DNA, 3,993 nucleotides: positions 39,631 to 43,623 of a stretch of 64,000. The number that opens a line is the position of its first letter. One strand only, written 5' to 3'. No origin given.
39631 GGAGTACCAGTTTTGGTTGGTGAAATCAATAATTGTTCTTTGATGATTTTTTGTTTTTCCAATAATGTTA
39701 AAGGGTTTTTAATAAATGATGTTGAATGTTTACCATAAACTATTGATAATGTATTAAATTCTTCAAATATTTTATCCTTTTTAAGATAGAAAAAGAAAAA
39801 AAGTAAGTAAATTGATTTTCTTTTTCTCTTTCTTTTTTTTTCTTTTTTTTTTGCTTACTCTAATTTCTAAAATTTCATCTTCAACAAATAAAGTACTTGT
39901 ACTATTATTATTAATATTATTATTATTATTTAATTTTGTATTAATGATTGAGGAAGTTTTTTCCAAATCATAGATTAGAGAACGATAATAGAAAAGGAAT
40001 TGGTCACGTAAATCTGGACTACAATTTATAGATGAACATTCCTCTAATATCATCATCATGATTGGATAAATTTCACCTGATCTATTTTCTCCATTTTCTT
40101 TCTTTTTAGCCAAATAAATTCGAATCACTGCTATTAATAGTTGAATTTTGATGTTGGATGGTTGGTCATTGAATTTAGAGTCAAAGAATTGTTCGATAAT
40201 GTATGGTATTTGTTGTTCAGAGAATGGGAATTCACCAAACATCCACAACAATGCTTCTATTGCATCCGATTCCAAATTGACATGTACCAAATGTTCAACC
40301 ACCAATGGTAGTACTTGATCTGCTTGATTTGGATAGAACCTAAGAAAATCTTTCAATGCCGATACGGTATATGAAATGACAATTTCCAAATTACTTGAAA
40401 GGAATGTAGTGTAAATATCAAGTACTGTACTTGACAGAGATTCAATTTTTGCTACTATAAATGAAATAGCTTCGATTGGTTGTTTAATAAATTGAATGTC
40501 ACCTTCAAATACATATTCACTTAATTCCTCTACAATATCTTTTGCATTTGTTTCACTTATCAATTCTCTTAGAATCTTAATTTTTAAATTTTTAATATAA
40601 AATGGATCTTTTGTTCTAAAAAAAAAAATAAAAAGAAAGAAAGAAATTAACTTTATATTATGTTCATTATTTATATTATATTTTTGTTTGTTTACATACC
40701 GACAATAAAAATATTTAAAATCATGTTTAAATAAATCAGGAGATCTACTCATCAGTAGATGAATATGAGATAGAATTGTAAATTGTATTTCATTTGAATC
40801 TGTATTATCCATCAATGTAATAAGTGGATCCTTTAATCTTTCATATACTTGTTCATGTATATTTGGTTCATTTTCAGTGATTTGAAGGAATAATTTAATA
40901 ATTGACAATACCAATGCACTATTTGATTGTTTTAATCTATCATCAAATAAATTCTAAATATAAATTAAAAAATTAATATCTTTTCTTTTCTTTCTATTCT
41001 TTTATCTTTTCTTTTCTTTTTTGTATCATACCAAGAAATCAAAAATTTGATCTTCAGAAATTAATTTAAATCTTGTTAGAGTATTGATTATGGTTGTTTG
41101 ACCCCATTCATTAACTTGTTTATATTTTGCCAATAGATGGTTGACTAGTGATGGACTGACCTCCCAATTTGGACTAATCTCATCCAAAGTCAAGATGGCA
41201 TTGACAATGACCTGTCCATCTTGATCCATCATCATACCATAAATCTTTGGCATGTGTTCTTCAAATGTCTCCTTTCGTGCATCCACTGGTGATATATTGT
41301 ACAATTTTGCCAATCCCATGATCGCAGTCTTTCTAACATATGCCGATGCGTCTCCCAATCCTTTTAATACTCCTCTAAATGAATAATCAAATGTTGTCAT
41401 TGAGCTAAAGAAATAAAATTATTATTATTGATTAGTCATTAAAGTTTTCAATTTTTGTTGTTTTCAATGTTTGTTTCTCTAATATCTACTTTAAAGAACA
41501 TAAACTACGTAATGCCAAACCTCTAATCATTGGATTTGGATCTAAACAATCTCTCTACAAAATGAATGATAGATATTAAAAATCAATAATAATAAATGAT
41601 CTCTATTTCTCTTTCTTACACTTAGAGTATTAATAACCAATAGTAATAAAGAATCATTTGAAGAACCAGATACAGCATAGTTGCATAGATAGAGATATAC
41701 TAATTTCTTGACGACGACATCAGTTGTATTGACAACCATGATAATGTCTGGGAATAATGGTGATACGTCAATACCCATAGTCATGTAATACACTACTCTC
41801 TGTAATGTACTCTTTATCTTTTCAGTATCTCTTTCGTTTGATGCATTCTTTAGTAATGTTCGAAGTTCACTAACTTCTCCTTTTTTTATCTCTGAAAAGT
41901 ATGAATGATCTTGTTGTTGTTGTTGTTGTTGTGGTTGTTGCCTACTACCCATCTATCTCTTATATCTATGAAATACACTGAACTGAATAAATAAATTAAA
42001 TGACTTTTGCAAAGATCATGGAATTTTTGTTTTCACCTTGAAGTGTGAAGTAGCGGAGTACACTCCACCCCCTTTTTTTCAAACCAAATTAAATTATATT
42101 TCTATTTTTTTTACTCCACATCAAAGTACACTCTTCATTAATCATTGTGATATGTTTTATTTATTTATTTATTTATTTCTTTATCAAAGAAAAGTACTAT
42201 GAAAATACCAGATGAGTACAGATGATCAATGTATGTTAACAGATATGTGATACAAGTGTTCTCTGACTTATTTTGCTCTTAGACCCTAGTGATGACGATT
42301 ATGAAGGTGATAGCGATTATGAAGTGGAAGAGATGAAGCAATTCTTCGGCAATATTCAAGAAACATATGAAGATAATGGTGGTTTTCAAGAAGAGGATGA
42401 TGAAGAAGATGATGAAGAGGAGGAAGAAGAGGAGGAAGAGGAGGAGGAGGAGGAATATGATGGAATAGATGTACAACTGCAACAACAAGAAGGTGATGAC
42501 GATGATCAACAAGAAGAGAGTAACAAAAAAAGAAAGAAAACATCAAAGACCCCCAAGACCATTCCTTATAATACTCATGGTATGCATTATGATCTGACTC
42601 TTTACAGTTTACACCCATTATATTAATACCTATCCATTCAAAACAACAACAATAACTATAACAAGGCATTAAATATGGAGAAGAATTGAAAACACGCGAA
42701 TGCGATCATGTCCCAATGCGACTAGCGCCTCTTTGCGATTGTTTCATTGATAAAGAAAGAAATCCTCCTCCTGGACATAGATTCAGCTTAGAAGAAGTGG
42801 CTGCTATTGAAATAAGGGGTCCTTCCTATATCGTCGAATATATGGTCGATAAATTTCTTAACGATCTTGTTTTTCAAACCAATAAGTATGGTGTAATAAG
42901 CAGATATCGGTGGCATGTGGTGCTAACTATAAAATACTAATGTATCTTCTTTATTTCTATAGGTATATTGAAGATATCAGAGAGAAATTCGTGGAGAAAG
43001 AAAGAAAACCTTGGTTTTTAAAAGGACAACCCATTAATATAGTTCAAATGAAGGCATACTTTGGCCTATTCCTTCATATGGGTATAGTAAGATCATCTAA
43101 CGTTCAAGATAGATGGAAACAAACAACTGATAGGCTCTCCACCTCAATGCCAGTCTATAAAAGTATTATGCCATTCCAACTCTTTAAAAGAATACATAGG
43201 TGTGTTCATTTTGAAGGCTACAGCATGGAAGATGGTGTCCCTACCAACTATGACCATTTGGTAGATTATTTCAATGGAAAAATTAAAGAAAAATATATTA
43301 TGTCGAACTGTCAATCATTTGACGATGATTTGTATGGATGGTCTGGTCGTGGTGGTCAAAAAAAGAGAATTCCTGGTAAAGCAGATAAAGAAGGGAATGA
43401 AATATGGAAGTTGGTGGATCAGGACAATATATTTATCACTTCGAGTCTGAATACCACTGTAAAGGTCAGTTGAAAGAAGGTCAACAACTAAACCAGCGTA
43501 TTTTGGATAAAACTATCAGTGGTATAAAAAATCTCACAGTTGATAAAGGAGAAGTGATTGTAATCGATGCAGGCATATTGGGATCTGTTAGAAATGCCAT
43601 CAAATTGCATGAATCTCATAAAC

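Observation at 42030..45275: piggyBac-like transposon whose transposase ORF contains genuine spliceosomal introns, inserted ~80 bp upstream of the AP-4 beta start codon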

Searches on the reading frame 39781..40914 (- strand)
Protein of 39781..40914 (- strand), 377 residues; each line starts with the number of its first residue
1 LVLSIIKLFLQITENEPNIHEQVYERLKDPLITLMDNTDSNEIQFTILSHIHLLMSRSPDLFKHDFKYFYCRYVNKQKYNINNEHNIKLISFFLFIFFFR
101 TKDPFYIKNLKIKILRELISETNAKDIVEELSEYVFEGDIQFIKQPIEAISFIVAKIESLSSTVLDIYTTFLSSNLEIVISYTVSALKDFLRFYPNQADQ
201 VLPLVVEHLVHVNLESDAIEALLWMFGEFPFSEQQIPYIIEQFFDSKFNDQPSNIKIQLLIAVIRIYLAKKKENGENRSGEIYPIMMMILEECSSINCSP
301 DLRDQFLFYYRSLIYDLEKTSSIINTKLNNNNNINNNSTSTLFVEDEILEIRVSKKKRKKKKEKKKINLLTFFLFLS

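Call 25: find_homologous_proteins(query=window:39781-40914:-, max_evalue=1e-10)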
Query window:39781-40914:- (377 aa): 24 proteins with E <= 1e-10 among 5417 candidates.
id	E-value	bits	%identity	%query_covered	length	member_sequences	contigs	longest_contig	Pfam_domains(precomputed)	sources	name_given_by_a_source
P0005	1.6e-33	134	29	88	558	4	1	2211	PF12717.14,PF01602.27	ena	-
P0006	2.3e-32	131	29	86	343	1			PF01602.27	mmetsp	mmetsp:Transcript_47570/g.34850 ORF Transcript_47570/g.34850 Transcript_47570/m.34850 type:complete 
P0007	2.4e-32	131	30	86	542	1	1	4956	PF12717.14,PF01602.27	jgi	-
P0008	2.9e-32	130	29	86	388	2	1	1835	PF12717.14,PF01602.27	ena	-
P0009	4.8e-32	130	33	64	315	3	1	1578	PF12717.14,PF01602.27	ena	-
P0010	8.0e-32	129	33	72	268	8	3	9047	PF12717.14,PF01602.27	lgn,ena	-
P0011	2.8e-31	127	29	86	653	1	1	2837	PF12717.14,PF02985.29,PF01602.27,PF13646.13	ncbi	-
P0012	2.8e-31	127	29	86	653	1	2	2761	PF12717.14,PF02985.29,PF01602.27,PF13646.13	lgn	-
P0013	3.1e-31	127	29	86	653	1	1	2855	PF12717.14,PF02985.29,PF01602.27,PF13646.13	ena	-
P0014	3.7e-31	127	29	86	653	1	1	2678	PF12717.14,PF02985.29,PF01602.27,PF13646.13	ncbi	-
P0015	5.2e-31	126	31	73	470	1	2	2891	PF12717.14,PF01602.27,PF13646.13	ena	-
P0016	2.2e-28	118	33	65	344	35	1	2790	PF12717.14,PF01602.27,PF13646.13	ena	-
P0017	4.6e-28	117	35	60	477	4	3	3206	PF12717.14,PF02985.29,PF01602.27,PF13646.13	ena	-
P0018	2.1e-27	114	30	66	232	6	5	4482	PF01602.27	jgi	jgi:vesicle coat complex subunit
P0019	6.1e-25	106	29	78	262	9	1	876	PF01602.27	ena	-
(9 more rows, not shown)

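Call 26: search_protein_families(library=pfam, proteins=[window:39781-40914:-], max_evalue=0.001)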
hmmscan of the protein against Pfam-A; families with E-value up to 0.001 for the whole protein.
window:39781-40914:- (377 aa): 1 family
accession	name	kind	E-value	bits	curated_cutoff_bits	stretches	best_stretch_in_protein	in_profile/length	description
PF01602.26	Adaptin_N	-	1.9e-25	89.9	37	1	2-311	246-518/524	Adaptin N terminal region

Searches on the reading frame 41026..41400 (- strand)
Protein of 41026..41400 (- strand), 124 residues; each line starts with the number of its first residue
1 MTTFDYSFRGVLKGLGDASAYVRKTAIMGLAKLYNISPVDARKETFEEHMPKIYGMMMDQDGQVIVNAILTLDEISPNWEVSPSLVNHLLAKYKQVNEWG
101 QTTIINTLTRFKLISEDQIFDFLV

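Call 26: search_protein_families(library=pfam, proteins=[window:41026-41400:-], max_evalue=0.001)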
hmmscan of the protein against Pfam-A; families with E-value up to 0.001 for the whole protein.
window:41026-41400:- (124 aa): 3 families
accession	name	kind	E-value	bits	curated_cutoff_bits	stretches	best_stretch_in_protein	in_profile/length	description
PF12717.13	Cnd1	-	4.3e-18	66.3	26.4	1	4-117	19-132/162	non-SMC mitotic condensation complex subunit 1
PF01602.26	Adaptin_N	-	1.5e-14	53.9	37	1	8-110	116-217/524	Adaptin N terminal region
PF02985.28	HEAT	-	4.2e-05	23.9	23.5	0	11-35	5-29/31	HEAT repeat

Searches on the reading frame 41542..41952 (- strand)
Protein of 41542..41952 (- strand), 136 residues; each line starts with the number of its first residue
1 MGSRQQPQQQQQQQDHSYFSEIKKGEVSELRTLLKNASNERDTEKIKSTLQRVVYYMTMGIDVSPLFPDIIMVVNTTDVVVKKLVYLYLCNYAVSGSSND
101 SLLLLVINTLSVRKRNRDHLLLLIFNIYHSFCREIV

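Call 26: search_protein_families(library=pfam, proteins=[window:41542-41952:-], max_evalue=0.001)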
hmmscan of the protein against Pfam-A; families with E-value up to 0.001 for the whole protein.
window:41542-41952:- (136 aa): 1 family
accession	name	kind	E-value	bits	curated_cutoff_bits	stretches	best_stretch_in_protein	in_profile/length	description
PF01602.26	Adaptin_N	-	2.8e-12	46.4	37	1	34-111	9-85/524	Adaptin N terminal region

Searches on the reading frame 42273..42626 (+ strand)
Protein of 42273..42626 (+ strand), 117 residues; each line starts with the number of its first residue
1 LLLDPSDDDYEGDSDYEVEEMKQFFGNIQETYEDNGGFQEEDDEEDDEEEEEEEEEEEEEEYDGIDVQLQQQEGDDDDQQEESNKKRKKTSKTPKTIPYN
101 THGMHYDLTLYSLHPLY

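Call 5: search_protein_families(library=pfam, proteins=[window:42273-42626:+], max_evalue=1)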
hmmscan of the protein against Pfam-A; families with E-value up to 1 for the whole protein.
window:42273-42626:+ (117 aa): 14 families
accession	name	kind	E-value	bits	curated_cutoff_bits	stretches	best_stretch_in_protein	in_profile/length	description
PF04801.18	RPC5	-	0.013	15.2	23.1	1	21-105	131-210/429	RPC5 protein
PF09073.15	BUD22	-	0.22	11.3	37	1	11-95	204-276/435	BUD22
PF02724.19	CDC45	-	0.23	10.1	34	1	15-91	112-195/624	CDC45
PF01577.22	Peptidase_S30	-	0.24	11.5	20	1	42-97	39-94/245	Potyvirus P1 protease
PF04147.17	Nop14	-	0.25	10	34.9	1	28-99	351-433/862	Nop14-like family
PF10232.14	Med8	-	0.27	11.2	28.3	1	27-104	149-226/231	Mediator of RNA polymerase II transcription complex subunit 8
PF11711.13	Tim54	-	0.28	10.4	34.7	1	42-103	199-260/376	Inner membrane protein import complex subunit Tim54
PF06459.17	RR_TM4-6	-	0.29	11.3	25.1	1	38-95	90-149/277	Ryanodine Receptor TM 4-6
PF16547.10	BLM10_N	-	0.36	11.6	27.2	1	54-101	2-52/81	Proteasome-substrate-size regulator, N-terminal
PF20524.3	DUF6739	-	0.49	8.8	27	1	32-102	525-593/691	Family of unknown function (DUF6739)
PF13299.11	CPSF100_C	-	0.65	10.6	24.1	1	46-98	32-84/163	Cleavage and polyadenylation factor 2 C-terminal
PF01056.23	Myc_N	-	0.72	10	24.4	1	38-88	230-281/339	Myc amino-terminal region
PF11861.13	DUF3381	-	0.74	10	25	1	39-91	105-154/163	Ribosomal RNA methyltransferase Spb1, DUF3381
PF07454.18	SpoIIP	-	0.93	9.4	24.4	0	24-103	14-90/269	Stage II sporulation protein P (SpoIIP)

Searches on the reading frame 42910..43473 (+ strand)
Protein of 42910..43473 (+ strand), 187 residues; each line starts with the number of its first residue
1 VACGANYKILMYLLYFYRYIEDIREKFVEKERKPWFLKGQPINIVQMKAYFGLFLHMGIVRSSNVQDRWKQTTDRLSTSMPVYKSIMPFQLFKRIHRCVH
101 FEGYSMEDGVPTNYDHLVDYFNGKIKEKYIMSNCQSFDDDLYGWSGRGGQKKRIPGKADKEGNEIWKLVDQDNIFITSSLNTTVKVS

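Call 5: search_protein_families(library=pfam, proteins=[window:42910-43473:+], max_evalue=1)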
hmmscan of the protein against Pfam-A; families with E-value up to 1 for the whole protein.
window:42910-43473:+ (187 aa): 1 family
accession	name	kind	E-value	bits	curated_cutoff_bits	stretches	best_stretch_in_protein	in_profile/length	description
PF13843.12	DDE_Tnp_1_7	-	3.4e-21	76.4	22.4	1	37-176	30-169/349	Transposase IS4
